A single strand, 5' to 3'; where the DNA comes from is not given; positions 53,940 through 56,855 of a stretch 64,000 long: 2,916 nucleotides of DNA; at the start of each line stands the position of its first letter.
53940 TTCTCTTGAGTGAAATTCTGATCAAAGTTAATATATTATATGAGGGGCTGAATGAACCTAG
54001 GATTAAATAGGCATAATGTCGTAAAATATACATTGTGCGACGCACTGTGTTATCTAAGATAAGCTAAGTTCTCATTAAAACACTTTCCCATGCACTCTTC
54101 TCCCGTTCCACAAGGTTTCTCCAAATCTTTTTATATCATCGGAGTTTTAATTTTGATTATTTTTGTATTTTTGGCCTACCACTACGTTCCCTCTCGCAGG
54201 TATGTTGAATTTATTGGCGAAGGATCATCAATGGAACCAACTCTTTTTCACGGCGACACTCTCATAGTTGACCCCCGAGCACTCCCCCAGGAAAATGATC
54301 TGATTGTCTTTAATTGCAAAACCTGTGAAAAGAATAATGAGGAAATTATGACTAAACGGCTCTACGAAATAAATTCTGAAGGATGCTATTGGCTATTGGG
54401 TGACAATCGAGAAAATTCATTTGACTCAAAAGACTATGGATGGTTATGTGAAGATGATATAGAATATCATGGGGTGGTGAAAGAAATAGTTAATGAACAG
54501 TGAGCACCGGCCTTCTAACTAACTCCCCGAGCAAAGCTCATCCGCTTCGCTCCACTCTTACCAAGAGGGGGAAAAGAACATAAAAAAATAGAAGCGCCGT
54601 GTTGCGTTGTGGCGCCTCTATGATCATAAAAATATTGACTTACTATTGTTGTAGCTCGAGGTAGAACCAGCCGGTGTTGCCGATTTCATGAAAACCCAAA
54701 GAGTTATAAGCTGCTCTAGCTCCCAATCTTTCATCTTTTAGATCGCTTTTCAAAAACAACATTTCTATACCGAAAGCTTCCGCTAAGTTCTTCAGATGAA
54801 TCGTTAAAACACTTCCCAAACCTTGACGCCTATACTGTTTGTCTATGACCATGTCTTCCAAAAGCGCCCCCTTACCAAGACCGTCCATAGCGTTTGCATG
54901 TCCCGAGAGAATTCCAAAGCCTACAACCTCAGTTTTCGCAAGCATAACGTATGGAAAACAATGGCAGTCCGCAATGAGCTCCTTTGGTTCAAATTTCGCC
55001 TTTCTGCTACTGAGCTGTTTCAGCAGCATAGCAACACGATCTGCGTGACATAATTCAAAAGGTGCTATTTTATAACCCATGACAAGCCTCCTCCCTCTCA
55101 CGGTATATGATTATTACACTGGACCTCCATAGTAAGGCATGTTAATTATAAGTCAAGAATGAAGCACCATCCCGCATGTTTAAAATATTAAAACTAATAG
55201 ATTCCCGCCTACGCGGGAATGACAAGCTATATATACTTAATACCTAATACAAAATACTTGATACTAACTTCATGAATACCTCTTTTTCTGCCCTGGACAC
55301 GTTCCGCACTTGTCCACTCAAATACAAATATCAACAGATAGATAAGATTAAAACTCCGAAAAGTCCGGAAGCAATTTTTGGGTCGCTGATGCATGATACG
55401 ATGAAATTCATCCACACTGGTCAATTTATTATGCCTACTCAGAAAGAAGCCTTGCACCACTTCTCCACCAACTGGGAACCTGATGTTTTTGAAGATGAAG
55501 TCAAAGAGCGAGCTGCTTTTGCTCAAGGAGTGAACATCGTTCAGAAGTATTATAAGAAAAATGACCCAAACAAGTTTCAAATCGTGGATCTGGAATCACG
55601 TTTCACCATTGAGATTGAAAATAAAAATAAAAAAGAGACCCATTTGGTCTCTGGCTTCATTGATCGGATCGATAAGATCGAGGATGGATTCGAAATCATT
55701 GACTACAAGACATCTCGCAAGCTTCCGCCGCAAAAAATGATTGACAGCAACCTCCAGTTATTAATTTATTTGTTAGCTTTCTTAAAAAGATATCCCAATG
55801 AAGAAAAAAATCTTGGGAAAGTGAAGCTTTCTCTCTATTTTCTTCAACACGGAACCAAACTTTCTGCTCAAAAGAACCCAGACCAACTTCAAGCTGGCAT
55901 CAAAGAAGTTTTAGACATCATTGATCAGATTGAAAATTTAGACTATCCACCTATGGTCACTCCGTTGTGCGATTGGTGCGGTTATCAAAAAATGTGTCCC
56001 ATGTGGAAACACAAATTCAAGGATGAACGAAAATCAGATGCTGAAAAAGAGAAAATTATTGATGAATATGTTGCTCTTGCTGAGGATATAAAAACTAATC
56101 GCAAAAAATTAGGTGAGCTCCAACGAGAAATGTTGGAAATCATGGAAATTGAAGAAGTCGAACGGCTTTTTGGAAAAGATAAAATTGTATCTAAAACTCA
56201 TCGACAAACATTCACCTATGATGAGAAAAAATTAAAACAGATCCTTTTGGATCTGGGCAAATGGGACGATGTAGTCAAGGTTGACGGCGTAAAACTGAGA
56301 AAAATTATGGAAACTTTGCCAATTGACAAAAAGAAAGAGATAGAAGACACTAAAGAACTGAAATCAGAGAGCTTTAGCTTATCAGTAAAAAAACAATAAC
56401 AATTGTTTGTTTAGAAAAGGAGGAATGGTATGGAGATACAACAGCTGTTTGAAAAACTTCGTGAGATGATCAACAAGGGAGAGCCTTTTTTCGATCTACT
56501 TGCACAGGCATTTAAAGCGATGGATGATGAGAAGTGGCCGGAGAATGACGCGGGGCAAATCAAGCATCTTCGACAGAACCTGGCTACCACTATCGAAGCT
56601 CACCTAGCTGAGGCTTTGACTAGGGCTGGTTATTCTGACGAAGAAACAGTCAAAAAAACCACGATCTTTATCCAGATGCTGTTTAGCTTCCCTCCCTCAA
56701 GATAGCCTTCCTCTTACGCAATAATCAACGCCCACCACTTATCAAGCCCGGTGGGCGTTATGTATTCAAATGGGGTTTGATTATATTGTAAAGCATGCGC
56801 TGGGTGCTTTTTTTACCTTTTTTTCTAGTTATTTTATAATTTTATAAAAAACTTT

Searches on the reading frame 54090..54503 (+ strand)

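Call 22: search_protein_families(library=pfam, proteins=[window:54090-54503:+], max_evalue=1)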
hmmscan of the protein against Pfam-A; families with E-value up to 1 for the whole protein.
window:54090-54503:+ (137 aa): 4 families
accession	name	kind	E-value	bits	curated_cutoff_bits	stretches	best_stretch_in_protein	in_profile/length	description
PF10502.14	Peptidase_S26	-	1.3e-12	48.5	22.9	2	96-124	131-159/168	Signal peptidase, peptidase S26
PF00717.28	Peptidase_S24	-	4.1e-09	36.6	23.3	1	44-129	41-114/116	Peptidase S24-like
PF14959.11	GSAP-16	-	0.058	13.7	27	1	4-30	51-77/108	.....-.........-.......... protein C-term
PF05180.17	zf-DNL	-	0.06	13.7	27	1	72-93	2-23/64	DNL zinc finger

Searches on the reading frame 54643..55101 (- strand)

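Call 22: search_protein_families(library=pfam, proteins=[window:54643-55101:-], max_evalue=1)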
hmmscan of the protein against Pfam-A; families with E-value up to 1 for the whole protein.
window:54643-55101:- (152 aa): 4 families
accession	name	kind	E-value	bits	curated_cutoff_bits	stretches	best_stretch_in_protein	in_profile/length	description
PF00583.31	Acetyltransf_1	-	1.8e-10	41.6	20.7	1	41-137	26-116/116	Acetyltransferase (GNAT) family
PF13508.13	Acetyltransf_7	-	1.4e-08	35.4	27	1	51-139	6-84/84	Acetyltransferase (GNAT) domain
PF13673.13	Acetyltransf_10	-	4.1e-06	27.2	23.6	1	41-142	24-112/128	Acetyltransferase (GNAT) domain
PF08445.16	FR47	-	0.003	17.9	22.1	1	80-145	23-85/86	FR47-like protein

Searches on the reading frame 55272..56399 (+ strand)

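Call 22: search_protein_families(library=pfam, proteins=[window:55272-56399:+], max_evalue=1)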
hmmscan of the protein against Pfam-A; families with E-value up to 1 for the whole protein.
window:55272-56399:+ (375 aa): 6 families
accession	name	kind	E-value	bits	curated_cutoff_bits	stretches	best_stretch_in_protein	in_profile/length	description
PF12705.13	PDDEXK_1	-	5.7e-35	121.9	22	1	3-243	2-247/247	PD-(D/E)XK nuclease superfamily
PF01930.23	Cas_Cas4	-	2e-06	28.4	22.7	1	117-242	43-158/160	Domain of unknown function DUF83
PF24091.1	DUF7376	-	0.0033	17.6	27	1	251-374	84-218/219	Family of unknown function (DUF7376)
PF16344.10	FecR_C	-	0.0057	17.1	24.4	0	106-145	15-55/70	FecR, C-terminal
PF13758.11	Prefoldin_3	-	0.023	15.2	23.4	1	251-314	6-70/99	Prefoldin subunit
PF03993.17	DUF349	-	0.66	10.8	23.9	0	250-286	26-65/75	Domain of Unknown Function (DUF349)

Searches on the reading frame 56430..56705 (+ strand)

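Call 22: search_protein_families(library=pfam, proteins=[window:56430-56705:+], max_evalue=1)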
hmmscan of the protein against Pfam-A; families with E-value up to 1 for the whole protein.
window:56430-56705:+ (91 aa): 6 families
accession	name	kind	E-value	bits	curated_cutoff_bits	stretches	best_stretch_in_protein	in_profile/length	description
PF22485.1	DUF6987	-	0.043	14.1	26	1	4-76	53-123/200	Domain of unknown function (DUF6987)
PF25547.1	WXG100_2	-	0.093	13.1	27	1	18-66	4-56/150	WXG100 like domain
PF24915.1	Spectrin_SESTD1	-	0.099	13.5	27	1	4-54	48-98/110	SESTD1-like, spectrin repeat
PF01594.21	AI-2E_transport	-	0.099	12.2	34.3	1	4-87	73-157/327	AI-2E family transporter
PF08542.16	Rep_fac_C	-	0.11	13.3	23.6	0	3-40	18-57/88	Replication factor C C-terminal domain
PF11101.13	DUF2884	-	0.2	11.7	30.6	1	3-67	102-165/228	Protein of unknown function (DUF2884)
